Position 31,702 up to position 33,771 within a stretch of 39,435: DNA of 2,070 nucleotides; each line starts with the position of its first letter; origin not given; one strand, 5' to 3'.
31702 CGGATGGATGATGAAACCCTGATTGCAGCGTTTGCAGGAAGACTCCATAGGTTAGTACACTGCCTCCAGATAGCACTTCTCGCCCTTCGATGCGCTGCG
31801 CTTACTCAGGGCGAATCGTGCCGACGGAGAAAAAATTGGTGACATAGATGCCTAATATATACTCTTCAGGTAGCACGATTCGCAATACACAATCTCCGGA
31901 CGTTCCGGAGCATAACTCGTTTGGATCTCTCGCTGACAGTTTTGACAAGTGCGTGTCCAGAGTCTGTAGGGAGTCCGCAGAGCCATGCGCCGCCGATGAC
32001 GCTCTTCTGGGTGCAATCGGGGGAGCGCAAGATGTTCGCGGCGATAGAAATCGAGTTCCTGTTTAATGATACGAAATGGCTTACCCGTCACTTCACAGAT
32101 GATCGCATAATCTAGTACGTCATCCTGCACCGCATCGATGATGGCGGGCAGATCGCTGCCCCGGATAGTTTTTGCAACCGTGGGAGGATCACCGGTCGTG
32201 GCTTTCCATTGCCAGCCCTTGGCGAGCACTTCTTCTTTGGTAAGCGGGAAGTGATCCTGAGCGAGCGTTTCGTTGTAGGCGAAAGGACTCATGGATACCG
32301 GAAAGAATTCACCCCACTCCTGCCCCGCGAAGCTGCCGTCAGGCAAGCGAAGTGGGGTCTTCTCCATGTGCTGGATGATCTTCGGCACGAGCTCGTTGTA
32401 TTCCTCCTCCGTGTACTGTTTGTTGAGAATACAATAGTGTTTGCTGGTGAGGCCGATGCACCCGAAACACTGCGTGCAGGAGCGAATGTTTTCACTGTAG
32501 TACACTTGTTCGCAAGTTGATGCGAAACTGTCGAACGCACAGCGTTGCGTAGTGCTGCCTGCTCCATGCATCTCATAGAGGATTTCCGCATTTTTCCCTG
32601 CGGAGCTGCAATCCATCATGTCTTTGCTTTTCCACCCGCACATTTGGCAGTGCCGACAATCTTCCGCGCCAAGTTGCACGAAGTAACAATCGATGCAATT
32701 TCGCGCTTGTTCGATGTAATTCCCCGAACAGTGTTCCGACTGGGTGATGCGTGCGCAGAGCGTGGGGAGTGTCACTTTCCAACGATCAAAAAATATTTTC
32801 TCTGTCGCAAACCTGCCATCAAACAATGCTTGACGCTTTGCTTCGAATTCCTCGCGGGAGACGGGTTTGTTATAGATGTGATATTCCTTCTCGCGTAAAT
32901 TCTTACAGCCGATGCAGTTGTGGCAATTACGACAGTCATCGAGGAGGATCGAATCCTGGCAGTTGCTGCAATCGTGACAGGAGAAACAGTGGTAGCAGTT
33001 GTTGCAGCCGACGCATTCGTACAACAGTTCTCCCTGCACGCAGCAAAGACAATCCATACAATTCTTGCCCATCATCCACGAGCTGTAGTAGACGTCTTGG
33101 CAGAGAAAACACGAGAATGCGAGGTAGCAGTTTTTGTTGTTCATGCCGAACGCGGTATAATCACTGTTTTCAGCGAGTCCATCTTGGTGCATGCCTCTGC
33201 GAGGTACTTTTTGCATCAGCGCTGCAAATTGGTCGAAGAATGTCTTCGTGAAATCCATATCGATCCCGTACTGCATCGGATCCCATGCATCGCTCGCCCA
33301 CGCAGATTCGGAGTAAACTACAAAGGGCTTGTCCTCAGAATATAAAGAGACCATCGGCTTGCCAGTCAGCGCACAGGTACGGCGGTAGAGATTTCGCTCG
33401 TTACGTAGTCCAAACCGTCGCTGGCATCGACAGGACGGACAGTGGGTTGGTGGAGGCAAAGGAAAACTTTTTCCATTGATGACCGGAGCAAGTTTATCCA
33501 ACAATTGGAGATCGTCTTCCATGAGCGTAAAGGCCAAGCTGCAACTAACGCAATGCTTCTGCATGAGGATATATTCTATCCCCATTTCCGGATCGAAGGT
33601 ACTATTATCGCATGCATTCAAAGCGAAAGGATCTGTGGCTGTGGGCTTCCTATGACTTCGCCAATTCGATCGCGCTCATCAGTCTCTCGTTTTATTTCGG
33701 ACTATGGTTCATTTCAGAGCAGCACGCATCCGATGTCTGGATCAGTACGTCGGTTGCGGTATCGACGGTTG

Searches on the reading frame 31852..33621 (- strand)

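Call 53: search_protein_families(library=pfam, proteins=[window:31852-33621:-])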
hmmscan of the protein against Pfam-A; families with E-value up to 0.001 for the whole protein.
window:31852-33621:- (589 aa): 1 family
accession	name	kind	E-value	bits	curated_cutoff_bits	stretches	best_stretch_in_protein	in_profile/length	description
PF23477.1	zf_Tbcl_2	-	0.00091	19.3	27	1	556-586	5-35/37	Probable treble clef zinc finger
